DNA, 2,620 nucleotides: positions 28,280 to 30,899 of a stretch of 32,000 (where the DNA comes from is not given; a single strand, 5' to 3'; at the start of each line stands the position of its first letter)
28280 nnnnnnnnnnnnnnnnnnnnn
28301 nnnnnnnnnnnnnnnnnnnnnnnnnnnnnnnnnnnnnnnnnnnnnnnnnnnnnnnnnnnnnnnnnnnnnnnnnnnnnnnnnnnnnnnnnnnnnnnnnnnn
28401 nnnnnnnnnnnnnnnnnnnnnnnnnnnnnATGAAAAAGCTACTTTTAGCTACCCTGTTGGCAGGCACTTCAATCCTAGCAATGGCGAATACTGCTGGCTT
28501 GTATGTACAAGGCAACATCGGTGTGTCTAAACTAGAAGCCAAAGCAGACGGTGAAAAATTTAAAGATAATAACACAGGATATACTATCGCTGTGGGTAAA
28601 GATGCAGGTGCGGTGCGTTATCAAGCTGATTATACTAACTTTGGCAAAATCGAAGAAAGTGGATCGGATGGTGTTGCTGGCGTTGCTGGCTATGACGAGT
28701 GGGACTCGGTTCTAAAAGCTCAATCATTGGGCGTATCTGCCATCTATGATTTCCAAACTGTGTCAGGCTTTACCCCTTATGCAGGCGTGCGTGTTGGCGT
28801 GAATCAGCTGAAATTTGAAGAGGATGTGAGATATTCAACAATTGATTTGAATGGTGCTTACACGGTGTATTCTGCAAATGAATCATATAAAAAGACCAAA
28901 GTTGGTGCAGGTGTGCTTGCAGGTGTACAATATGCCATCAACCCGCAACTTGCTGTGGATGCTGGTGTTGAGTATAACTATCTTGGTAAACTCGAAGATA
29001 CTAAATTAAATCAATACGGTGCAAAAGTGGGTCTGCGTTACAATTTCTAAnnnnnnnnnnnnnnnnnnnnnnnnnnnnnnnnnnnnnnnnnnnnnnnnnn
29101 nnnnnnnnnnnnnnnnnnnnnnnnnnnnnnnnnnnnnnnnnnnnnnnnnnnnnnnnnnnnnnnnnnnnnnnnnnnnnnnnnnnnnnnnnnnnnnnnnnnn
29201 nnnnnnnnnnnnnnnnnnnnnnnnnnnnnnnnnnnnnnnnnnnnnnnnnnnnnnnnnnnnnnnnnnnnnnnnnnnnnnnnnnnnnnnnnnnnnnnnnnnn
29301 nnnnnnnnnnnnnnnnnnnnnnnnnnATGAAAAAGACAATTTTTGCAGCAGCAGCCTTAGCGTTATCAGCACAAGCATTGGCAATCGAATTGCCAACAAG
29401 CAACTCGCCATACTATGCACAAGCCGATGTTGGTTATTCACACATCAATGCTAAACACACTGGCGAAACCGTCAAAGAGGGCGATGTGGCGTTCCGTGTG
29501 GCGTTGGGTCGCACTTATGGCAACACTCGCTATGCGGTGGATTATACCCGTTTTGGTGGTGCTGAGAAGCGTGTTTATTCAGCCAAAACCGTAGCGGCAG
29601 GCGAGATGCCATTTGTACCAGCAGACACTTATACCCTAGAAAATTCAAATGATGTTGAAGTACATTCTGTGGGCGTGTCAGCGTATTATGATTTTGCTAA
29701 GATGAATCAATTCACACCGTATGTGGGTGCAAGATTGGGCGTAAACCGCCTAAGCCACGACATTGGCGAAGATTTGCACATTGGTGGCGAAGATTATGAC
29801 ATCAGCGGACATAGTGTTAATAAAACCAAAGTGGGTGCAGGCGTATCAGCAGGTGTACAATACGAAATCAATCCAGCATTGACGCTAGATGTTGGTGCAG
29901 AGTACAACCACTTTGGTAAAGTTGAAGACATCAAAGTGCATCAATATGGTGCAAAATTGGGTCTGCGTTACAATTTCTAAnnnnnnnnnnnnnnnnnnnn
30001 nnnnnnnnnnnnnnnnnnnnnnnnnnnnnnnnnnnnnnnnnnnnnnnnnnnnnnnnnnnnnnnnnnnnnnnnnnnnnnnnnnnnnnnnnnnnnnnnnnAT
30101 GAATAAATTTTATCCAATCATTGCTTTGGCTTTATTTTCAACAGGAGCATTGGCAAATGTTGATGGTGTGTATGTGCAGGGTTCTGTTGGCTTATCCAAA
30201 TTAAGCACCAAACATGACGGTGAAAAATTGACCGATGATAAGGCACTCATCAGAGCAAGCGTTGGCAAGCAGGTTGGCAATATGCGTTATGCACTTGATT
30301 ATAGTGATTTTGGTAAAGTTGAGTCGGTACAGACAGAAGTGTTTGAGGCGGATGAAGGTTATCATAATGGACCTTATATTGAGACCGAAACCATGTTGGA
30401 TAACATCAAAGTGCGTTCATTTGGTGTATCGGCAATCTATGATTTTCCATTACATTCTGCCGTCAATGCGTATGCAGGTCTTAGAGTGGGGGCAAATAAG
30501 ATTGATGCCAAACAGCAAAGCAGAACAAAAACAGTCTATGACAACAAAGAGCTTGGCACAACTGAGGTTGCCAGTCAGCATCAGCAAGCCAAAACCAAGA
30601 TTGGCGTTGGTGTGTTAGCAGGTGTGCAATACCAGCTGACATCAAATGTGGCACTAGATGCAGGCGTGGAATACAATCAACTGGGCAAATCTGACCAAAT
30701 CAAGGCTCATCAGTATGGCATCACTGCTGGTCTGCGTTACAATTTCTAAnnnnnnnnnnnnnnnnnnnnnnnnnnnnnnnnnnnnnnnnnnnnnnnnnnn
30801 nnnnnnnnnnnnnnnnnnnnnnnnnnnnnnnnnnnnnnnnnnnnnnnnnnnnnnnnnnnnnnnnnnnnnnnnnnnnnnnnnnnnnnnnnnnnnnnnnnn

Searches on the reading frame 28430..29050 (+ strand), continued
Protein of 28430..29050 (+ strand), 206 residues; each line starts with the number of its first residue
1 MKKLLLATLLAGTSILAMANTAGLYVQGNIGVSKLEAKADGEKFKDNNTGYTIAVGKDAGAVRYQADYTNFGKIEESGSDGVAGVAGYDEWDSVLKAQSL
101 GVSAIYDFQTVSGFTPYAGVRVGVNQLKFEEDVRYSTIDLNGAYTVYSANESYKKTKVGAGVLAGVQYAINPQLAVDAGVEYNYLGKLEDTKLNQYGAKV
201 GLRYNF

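Call 48: find_encoding_contigs(protein=P0013, flank=1000, max_places=10)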
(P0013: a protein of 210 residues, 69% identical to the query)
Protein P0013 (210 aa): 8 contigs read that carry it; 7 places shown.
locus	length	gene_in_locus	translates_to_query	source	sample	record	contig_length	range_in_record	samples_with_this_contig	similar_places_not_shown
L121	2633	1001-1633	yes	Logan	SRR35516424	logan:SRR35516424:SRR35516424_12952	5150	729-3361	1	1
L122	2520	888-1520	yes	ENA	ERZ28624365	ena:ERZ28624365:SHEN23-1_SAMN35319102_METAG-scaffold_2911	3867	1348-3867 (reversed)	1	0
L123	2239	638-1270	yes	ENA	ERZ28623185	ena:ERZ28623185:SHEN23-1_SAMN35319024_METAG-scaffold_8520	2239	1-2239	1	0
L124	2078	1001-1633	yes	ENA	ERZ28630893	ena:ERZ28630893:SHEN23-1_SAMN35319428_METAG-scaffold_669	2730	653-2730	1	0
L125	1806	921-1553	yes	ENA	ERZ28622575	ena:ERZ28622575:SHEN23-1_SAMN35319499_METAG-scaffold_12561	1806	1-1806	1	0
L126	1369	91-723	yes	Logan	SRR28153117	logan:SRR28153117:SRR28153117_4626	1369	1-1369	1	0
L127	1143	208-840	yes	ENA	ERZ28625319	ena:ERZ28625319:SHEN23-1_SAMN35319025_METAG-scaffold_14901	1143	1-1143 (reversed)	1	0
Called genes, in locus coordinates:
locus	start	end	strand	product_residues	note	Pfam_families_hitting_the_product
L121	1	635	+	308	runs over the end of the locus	PF01509:TruB_N, PF16198:TruB_C_2 (weak), PF09157:TruB-C_2 (weak)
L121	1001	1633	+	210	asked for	PF13505:OMP_b-brl, PF02462:Opacity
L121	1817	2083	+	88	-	PF00312:Ribosomal_S15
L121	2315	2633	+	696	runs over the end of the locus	PF01138:RNase_PH, PF03725:RNase_PH_C, PF03726:PNPase, PF01138:RNase_PH, PF00013:KH_1, PF00575:S1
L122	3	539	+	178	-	?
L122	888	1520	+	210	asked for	PF13505:OMP_b-brl, PF02462:Opacity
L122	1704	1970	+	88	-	PF00312:Ribosomal_S15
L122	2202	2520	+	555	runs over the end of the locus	?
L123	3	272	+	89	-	?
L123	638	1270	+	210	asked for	PF13505:OMP_b-brl, PF02462:Opacity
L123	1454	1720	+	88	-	PF00312:Ribosomal_S15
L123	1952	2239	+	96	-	?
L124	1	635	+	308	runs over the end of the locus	PF01509:TruB_N, PF16198:TruB_C_2 (weak), PF09157:TruB-C_2 (weak)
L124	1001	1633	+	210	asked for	PF13505:OMP_b-brl, PF02462:Opacity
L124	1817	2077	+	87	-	?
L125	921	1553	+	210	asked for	PF13505:OMP_b-brl, PF02462:Opacity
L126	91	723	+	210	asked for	PF13505:OMP_b-brl, PF02462:Opacity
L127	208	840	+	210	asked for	PF13505:OMP_b-brl, PF02462:Opacity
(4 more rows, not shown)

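Call 53: find_encoding_contigs(protein=P0009, flank=1000, max_places=10)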
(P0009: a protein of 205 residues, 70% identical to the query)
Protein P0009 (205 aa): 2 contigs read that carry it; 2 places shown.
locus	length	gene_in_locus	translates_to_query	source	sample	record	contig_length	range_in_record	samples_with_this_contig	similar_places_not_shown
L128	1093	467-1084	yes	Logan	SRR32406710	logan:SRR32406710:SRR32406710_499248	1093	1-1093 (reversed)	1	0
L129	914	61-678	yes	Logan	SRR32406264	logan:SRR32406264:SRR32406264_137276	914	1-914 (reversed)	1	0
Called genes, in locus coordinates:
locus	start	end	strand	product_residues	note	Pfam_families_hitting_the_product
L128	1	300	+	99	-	?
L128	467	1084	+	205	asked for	PF13505:OMP_b-brl, PF02462:Opacity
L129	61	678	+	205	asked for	PF13505:OMP_b-brl, PF02462:Opacity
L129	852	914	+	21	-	?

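Call 54: find_encoding_contigs(protein=P0050, flank=1000, max_places=10)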
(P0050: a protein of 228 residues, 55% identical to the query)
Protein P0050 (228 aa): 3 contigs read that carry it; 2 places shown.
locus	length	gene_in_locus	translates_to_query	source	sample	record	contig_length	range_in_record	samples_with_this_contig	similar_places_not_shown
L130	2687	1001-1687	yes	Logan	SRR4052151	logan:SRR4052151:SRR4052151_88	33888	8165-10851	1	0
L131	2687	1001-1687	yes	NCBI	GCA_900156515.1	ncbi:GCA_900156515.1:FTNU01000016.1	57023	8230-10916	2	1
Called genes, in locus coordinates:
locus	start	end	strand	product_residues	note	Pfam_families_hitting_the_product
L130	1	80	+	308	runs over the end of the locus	PF01509:TruB_N, PF16198:TruB_C_2 (weak), PF09157:TruB-C_2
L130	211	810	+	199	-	PF13505:OMP_b-brl, PF02462:Opacity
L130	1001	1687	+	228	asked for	PF13505:OMP_b-brl, PF02462:Opacity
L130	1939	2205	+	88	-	PF00312:Ribosomal_S15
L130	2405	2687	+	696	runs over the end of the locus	PF01138:RNase_PH, PF03725:RNase_PH_C, PF03726:PNPase, PF01138:RNase_PH, PF00013:KH_1, PF00575:S1, PF23459:S1_RRP5 (faint)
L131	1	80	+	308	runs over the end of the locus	PF01509:TruB_N, PF16198:TruB_C_2 (weak), PF09157:TruB-C_2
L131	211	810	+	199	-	PF13505:OMP_b-brl, PF02462:Opacity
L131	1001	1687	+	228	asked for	PF13505:OMP_b-brl, PF02462:Opacity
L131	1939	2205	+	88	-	PF00312:Ribosomal_S15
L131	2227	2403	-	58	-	-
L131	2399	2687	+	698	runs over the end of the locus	PF01138:RNase_PH, PF03725:RNase_PH_C, PF03726:PNPase, PF01138:RNase_PH, PF00013:KH_1, PF00575:S1, PF23459:S1_RRP5 (faint)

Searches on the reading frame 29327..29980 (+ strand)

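Call 5: search_protein_families(library=pfam, proteins=[window:29327-29980:+], max_evalue=0.01)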
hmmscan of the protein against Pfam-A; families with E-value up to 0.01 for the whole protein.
window:29327-29980:+ (217 aa): 4 families
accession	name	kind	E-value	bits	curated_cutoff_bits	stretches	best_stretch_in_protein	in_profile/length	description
PF02462.21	Opacity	-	1e-27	97.2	21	1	61-217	2-126/126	Opacity family porin protein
PF13505.12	OMP_b-brl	-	3.5e-16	60.3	28.7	1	6-217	2-175/175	Outer membrane protein beta-barrel domain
PF01617.23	Surface_Ag_2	-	1.8e-05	24.8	22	1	35-194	88-201/247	Surface antigen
PF13568.12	OMP_b-brl_2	-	0.0067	17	27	0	91-193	78-168/175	Outer membrane protein beta-barrel domain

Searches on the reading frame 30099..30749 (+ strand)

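Call 5: search_protein_families(library=pfam, proteins=[window:30099-30749:+], max_evalue=0.01)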
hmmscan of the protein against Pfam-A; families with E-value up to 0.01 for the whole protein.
window:30099-30749:+ (216 aa): 3 families
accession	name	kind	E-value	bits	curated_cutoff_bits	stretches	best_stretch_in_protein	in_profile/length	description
PF02462.21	Opacity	-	7.2e-30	104.1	21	1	55-216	1-126/126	Opacity family porin protein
PF13505.12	OMP_b-brl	-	3.8e-14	53.7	28.7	1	8-213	4-174/175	Outer membrane protein beta-barrel domain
PF01617.23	Surface_Ag_2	-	0.00029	20.9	22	0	101-194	131-202/247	Surface antigen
